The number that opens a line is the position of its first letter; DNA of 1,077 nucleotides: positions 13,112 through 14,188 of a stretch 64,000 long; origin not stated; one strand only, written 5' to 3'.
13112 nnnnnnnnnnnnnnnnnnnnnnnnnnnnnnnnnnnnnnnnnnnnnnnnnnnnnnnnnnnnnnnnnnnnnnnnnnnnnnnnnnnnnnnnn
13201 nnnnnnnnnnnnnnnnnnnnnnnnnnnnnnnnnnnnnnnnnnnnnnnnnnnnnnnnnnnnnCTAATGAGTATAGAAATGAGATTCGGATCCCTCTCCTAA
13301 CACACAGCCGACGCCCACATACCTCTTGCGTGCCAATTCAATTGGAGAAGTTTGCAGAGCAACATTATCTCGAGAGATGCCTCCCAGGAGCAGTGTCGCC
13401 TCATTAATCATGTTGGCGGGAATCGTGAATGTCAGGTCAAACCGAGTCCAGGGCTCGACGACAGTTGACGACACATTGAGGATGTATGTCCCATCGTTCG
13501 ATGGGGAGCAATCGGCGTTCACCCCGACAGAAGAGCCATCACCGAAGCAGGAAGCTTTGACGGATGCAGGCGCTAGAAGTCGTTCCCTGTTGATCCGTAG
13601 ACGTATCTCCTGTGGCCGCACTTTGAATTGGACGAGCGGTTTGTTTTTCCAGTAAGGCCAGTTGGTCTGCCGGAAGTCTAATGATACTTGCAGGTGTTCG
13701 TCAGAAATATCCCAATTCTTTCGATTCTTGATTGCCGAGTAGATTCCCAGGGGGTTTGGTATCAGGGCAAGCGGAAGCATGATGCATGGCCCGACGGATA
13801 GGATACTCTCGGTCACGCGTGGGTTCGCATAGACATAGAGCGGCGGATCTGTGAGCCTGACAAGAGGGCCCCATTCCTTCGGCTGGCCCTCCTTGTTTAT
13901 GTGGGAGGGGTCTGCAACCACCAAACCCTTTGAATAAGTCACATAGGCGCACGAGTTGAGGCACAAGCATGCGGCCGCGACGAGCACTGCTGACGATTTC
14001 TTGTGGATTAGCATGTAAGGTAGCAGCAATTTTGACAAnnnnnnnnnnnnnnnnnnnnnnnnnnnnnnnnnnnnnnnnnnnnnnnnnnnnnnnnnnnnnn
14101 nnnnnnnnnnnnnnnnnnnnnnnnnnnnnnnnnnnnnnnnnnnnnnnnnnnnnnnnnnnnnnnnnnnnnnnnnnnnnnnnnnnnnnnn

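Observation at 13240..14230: Low-GC island with a lone lipoprotein gene, bounded on one side by two 15-bp perfect stem-loops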

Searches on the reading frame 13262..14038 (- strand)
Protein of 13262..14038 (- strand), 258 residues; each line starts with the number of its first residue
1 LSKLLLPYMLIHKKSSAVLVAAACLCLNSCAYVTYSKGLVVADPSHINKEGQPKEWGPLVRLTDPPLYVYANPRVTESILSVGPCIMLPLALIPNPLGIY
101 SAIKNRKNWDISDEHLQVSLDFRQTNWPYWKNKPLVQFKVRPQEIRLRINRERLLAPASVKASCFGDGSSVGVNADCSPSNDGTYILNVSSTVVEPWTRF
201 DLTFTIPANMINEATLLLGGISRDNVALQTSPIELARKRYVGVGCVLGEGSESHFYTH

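Call 6: search_protein_families(library=pfam, proteins=[window:13262-14038:-], max_evalue=0.1)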
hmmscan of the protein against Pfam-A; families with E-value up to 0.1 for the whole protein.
window:13262-14038:- (258 aa): 0 families

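Call 7: find_homologous_proteins(query=window:13262-14038:-, max_evalue=0.01)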
Query window:13262-14038:- (258 aa): 2 proteins with E <= 0.01 among 851 candidates.
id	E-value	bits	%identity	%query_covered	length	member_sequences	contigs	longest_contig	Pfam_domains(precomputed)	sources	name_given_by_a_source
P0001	1.2e-150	518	100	88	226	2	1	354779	-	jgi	jgi:hypothetical protein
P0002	5.1e-47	178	40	93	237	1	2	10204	-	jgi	jgi:hypothetical protein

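Call 8: search_protein_families(library=ncbifam, proteins=[window:13262-14038:-], max_evalue=0.1)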
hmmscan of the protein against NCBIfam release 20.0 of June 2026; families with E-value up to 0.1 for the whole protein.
window:13262-14038:- (258 aa): 0 families

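Call 9: search_protein_families(library=phrogs, proteins=[window:13262-14038:-], max_evalue=0.1)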
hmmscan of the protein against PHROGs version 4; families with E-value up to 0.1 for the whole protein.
window:13262-14038:- (258 aa): 0 families

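Call 10: find_encoding_contigs(protein=P0002, flank=10000, max_places=6)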
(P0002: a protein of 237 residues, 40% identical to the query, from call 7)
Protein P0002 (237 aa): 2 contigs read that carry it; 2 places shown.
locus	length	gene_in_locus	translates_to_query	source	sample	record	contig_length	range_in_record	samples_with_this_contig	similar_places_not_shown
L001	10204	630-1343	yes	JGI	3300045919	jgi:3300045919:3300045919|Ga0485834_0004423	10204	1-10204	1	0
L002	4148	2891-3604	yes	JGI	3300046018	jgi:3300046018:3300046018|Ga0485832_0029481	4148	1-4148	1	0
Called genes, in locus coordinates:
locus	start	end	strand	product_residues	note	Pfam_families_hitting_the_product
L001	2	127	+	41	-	?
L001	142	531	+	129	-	-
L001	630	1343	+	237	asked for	-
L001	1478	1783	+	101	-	PF04365:BrnT_toxin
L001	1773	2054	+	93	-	PF12441:CopG_antitoxin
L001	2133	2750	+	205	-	-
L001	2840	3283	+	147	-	-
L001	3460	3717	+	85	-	-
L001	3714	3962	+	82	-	PF12441:CopG_antitoxin (weak)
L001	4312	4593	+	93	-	PF14384:BrnA_antitoxin, PF12441:CopG_antitoxin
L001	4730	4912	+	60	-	-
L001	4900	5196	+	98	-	PF05016:ParE_toxin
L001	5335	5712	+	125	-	-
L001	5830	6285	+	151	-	-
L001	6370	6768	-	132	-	-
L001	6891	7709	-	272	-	PF05988:DUF899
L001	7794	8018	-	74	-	-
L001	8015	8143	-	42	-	-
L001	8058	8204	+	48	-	-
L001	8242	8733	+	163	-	PF01638:HxlR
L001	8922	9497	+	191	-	PF01844:HNH, PF13395:HNH_4 (weak), PF14279:HNH_5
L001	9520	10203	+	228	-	?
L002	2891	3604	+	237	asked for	-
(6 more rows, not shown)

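Call 11: find_encoding_contigs(protein=P0001, flank=10000, max_places=6)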
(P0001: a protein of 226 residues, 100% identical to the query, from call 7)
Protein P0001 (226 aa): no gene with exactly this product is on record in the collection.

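Call 47: search_protein_representatives(alignment_id=A2)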
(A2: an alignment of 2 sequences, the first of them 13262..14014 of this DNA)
Query: 2 sequences, 250 profile positions. Proteins with E-value up to 0.001 (for the whole library): 19; up to 1e-10: 8; up to 1e-30: 3. The best 19 are listed.
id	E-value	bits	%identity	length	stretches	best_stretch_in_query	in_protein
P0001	1.3e-132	457.0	-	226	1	25-250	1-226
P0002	5.5e-132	455.1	-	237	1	1-250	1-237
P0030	4.1e-73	262.2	-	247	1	10-250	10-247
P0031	6.3e-24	101.1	-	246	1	9-238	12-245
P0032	8.2e-22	94.1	-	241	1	9-239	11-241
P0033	2.1e-21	92.8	-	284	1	8-224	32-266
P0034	1.9e-15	73.3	-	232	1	17-234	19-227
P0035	5.1e-13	65.3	-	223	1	11-231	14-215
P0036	1.1e-10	57.6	-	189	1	11-150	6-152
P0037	1.8e-10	57.0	-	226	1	16-214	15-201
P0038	8.0e-10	54.9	-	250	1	18-217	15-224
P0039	2.5e-08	50.0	-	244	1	17-227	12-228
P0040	1.2e-07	47.7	-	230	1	11-237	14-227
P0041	1.1e-06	44.6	-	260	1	6-214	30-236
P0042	5.1e-06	42.4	-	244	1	16-214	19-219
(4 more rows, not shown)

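Call 49: find_homologous_proteins(query=A3, max_evalue=0.001)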
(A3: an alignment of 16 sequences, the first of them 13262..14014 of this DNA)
Query A3 (16 sequences) (250 aa, profile of the alignment): 4 proteins with E <= 0.001 among 6671 candidates.
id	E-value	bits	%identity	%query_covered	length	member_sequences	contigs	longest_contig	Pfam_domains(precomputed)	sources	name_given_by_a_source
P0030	7.7e-75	269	48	100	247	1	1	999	-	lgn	-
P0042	8.4e-71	256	26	67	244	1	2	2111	-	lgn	-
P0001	2.3e-65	238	100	90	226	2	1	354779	-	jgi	jgi:hypothetical protein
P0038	3.6e-63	231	25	52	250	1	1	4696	-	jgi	jgi:hypothetical protein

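Call 51: find_encoding_contigs(protein=P0030, flank=5000, max_places=3)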
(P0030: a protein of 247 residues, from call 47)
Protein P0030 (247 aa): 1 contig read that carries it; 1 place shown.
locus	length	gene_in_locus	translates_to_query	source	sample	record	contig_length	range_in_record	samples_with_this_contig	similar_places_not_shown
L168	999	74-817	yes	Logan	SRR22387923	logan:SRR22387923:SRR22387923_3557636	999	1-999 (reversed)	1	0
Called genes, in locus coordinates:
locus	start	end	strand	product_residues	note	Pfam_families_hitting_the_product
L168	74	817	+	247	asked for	-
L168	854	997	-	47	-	?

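Call 52: find_encoding_contigs(protein=P0038, flank=5000, max_places=3)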
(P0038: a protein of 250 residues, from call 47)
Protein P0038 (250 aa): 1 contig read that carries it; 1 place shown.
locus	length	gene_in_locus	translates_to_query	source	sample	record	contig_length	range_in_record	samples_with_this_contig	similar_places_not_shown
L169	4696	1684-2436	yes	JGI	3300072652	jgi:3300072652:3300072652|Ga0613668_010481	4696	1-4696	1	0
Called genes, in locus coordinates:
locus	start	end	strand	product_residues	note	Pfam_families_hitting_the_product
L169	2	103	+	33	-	?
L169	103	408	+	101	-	-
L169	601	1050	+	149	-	-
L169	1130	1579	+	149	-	-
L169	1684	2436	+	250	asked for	-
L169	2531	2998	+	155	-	-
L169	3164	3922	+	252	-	-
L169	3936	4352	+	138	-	-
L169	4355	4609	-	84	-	-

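Call 53: find_encoding_contigs(protein=P0042, flank=5000, max_places=3)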
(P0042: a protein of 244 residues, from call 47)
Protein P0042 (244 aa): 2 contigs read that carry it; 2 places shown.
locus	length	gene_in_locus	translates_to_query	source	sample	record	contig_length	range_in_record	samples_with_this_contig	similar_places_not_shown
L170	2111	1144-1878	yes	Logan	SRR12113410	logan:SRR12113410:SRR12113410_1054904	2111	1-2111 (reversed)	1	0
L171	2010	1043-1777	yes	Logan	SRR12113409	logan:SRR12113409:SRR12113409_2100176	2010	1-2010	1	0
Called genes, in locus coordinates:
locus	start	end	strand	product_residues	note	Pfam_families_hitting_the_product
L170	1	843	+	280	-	?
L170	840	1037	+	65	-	-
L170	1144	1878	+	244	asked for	-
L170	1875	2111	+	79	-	?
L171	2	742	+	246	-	?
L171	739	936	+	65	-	-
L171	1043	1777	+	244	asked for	-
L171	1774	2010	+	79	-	?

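Call 71: predict_structure(alignment_id=A4)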
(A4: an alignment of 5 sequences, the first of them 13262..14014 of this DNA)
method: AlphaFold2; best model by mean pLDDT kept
length: 250 residues; sequences in the alignment: 5
mean_pLDDT: 74.5   pTM: 0.69
mean pLDDT of the five models: 74.5, 74.1, 73.5, 70.8, 70.4
residues with pLDDT >= 90: 44; 70-90: 116; 50-70: 76; < 50: 14
segments of 3 or more residues with pLDDT < 50: 1-7, 160-166
pLDDT, mean of each block of 10 residues (from residue 1): 44 58 79 80 72 84 86 73 70 69 73 70 68 92 86 75 50 80 63 91 89 89 88 75 59
secondary structure, 60 per line:
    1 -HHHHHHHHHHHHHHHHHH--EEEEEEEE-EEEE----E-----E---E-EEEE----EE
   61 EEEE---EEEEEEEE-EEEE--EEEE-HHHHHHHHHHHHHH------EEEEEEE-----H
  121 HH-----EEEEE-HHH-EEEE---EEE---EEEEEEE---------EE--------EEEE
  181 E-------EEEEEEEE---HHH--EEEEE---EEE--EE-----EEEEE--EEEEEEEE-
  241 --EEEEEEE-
elements in order: H2-19 E22-29 E31-34 E51-54 E59-64 E68-75 E77-80 E83-86 H88-101 E108-114 E128-132 E138-141 E145-147 E151-157 E177-181 E189-196 E205-209 E213-215 E225-229 E232-239 E243-249

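Call 75: fold_search(model_id=the predicted structure, library=pdb)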
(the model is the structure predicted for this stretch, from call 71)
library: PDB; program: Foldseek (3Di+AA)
matches with E <= 10: 1168; with E <= 0.001: 0
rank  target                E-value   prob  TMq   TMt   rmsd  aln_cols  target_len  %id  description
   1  5fx8_U                4.9e-03  0.51  0.22  0.19  23.0       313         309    8  Complete structure of manganese lipoxygenase of Gaeumannomyces graminis and partial structure of zonadhesin of Komagat (released 2016-06-22)
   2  8jl8                  9.9e-03  0.60  0.25  0.22  17.4       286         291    7  Crystal structure of the collagen binding domain of Cnm from Streptococcus mutans (released 2024-04-10)
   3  7drt_B                9.9e-03  0.44  0.22  0.13  23.8       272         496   10  Human Wntless in complex with Wnt3a (released 2021-07-14)
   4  5a3l_A                1.1e-02  0.14  0.15  0.16  21.3       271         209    8  Structure of Cea1A in complex with N-Acetylglucosamine (released 2016-06-29)
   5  5mkc_D                2.1e-02  0.54  0.23  0.26  13.5       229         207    8  Crystal structure of the RrgA Jo.In complex (released 2017-03-15)
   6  9npd_A                2.1e-02  0.09  0.13  0.06  24.7       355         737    8  Crystal structure of the inactive conformation of a glycoside hydrolase (CapGH2b - E553Q Mutant) from the GH2 family i (released 2025-11-12)
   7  5wtb_B                2.2e-02  0.21  0.19  0.16  23.7       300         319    5  Complex Structure of Staphylococcus aureus SdrE with human complement factor H (released 2017-07-19)
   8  1amx                  2.4e-02  0.72  0.20  0.29  15.2       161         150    9  COLLAGEN-BINDING DOMAIN FROM A STAPHYLOCOCCUS AUREUS ADHESIN (released 1998-06-24)
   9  5cfa_B                2.6e-02  0.35  0.23  0.19  22.0       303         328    7  Crystal structures of Bbp from Staphylococcus aureus with peptide ligand (released 2015-09-23)
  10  9u9s_M                2.6e-02  0.20  0.18  0.13  19.6       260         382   10  ARF1(Q71L) bound M4-CTD-docked AP-4 core (released 2026-03-04)
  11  5mkc_A                2.9e-02  0.47  0.22  0.25  13.1       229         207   10  Crystal structure of the RrgA Jo.In complex (released 2017-03-15)
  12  9np8                  2.9e-02  0.11  0.14  0.07  24.7       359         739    8  Crystal structure of the inactive conformation of a glycoside hydrolase (CapGH2b) from the GH2 family in the space group (released 2025-11-12)
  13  5boa_B                3.3e-02  0.30  0.17  0.20  15.1       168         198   11  Crystal Structure of the Meningitis Pathogen Streptococcus suis adhesion Fhb bound to the disaccharide receptor Gb2 (released 2016-05-04)
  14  3l81_A                3.5e-02  0.15  0.18  0.18  23.8       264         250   11  Crystal structure of adaptor protein complex 4 (AP-4) mu4 subunit C-terminal domain, in complex with a sorting peptide (released 2010-06-02)
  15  8pe9_A                3.7e-02  0.25  0.21  0.27  17.9       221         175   12  Complex between DDR1 DS-like domain and PRTH-101 Fab (released 2023-06-28)
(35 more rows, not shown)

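Call 76: search_protein_families(library=padloc, proteins=[window:13262-14014:-, P0002, P0030, P0038, P0042], max_evalue=0.1)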
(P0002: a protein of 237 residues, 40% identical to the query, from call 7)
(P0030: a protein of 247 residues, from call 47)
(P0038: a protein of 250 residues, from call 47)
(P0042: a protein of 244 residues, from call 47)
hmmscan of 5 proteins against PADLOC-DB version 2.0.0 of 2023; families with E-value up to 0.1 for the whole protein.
window:13262-14014:- (250 aa): 0 families

P0002 (237 aa): 0 families

P0030 (247 aa): 0 families

P0038 (250 aa): 0 families

P0042 (244 aa): 0 families

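Call 80: fold_search(model_id=the predicted structure, library=viral)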
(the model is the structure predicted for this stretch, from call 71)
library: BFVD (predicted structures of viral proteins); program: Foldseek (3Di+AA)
matches with E <= 10: 931; with E <= 0.001: 0
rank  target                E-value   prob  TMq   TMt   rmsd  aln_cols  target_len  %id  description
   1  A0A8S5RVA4            4.1e-03  0.35  0.14  0.07  21.4       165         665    8  LPXTG cell wall anchor motif domain protein [Siphoviridae sp. ctHip2]
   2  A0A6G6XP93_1          4.1e-03  0.33  0.16  0.07  20.1       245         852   11  (no name in the UniProt tables at hand)
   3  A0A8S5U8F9            1.0e-02  0.28  0.20  0.14  22.2       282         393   10  Clumping factor [Siphoviridae sp. ct9j27]
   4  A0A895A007            1.1e-02  0.12  0.14  0.10  27.2       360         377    8  (no name in the UniProt tables at hand)
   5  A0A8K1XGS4            1.8e-02  0.30  0.20  0.18  21.6       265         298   12  (no name in the UniProt tables at hand)
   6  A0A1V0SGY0            2.9e-02  0.30  0.15  0.07  15.2       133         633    7  Collagen triple helix repeat motif-containing protein [Hokovirus HKV1]
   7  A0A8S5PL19            3.4e-02  0.25  0.19  0.06  18.9       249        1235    9  Tail protein [Myoviridae sp. ctsK93]
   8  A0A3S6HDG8            3.4e-02  0.20  0.16  0.17  19.3       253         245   10  (no name in the UniProt tables at hand)
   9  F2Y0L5                3.4e-02  0.08  0.12  0.07  23.5       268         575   12  (no name in the UniProt tables at hand)
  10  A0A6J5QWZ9            3.6e-02  0.35  0.16  0.09  16.9       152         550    9  Uncharacterized protein [uncultured Caudovirales phage]
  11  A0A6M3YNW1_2          3.6e-02  0.06  0.10  0.04  20.4       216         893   10  Uncharacterized protein [Picornavirales sp.]
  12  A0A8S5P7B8            3.6e-02  0.03  0.08  0.06  25.4       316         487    9  Fibronectin type-III domain-containing protein [Siphoviridae sp. ctsUY14]
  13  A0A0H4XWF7            4.0e-02  0.20  0.17  0.21  15.5       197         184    9  Uncharacterized protein [Salmon gill poxvirus]
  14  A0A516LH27            4.2e-02  0.08  0.12  0.15  15.6       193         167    8  (no name in the UniProt tables at hand)
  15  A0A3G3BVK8            4.7e-02  0.14  0.13  0.06  12.1       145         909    9  Uncharacterized protein [Bacillus phage vB_BcoS-136]
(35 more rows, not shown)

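Call 81: search_dna_similar(query=window:13262-14014:-, collection=phages, mode=protein, max_evalue=0.01, max_rows=5)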
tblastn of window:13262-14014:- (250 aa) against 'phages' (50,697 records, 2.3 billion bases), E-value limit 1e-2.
No match.

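Call 82: search_dna_similar(query=window:13262-14014:-, collection=plasmids, mode=protein, max_evalue=0.01, max_rows=5)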
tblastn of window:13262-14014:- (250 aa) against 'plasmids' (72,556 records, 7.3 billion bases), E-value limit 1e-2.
No match.

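Call 83: list_cluster_members(proteins=[L001:6891-7709:-, L001:8242-8733:+, L001:8922-9497:+, L169:3164-3922:+, L169:3936-4352:+, L169:103-408:+, P0002, P0038, P0030])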
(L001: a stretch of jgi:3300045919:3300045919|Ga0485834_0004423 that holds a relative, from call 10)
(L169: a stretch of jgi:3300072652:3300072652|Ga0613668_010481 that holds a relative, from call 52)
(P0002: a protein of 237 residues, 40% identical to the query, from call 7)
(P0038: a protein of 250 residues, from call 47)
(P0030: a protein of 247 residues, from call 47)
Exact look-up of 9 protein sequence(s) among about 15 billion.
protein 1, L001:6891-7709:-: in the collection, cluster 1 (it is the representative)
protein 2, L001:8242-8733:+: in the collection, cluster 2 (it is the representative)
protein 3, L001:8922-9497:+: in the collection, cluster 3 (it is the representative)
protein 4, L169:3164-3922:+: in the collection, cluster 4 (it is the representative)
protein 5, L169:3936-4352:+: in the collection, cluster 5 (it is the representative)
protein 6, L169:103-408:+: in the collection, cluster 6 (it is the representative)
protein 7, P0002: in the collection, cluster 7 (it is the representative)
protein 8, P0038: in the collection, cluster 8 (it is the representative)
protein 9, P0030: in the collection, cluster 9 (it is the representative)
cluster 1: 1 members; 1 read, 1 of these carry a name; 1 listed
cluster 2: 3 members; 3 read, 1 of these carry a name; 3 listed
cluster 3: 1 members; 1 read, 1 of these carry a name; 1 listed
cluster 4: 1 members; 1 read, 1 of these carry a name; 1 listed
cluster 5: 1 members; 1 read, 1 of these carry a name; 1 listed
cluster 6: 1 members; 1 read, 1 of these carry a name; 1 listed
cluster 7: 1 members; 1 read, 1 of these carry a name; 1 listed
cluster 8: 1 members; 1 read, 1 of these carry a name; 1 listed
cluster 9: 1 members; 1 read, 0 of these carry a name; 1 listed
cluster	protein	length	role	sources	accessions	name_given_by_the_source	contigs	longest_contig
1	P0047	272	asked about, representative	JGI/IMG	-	predicted dithiol-disulfide oxidoreductase (DUF899 family)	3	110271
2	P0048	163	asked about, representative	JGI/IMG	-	DNA-binding HxlR family transcriptional regulator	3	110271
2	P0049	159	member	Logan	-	-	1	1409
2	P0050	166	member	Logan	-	-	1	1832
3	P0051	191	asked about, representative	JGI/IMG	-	5-methylcytosine-specific restriction endonuclease McrA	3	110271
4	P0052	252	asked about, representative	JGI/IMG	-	hypothetical protein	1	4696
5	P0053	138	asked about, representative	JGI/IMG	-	hypothetical protein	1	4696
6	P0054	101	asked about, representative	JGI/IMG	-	hypothetical protein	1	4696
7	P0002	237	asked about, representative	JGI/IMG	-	hypothetical protein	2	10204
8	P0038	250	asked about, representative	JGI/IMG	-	hypothetical protein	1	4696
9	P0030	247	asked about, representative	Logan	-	-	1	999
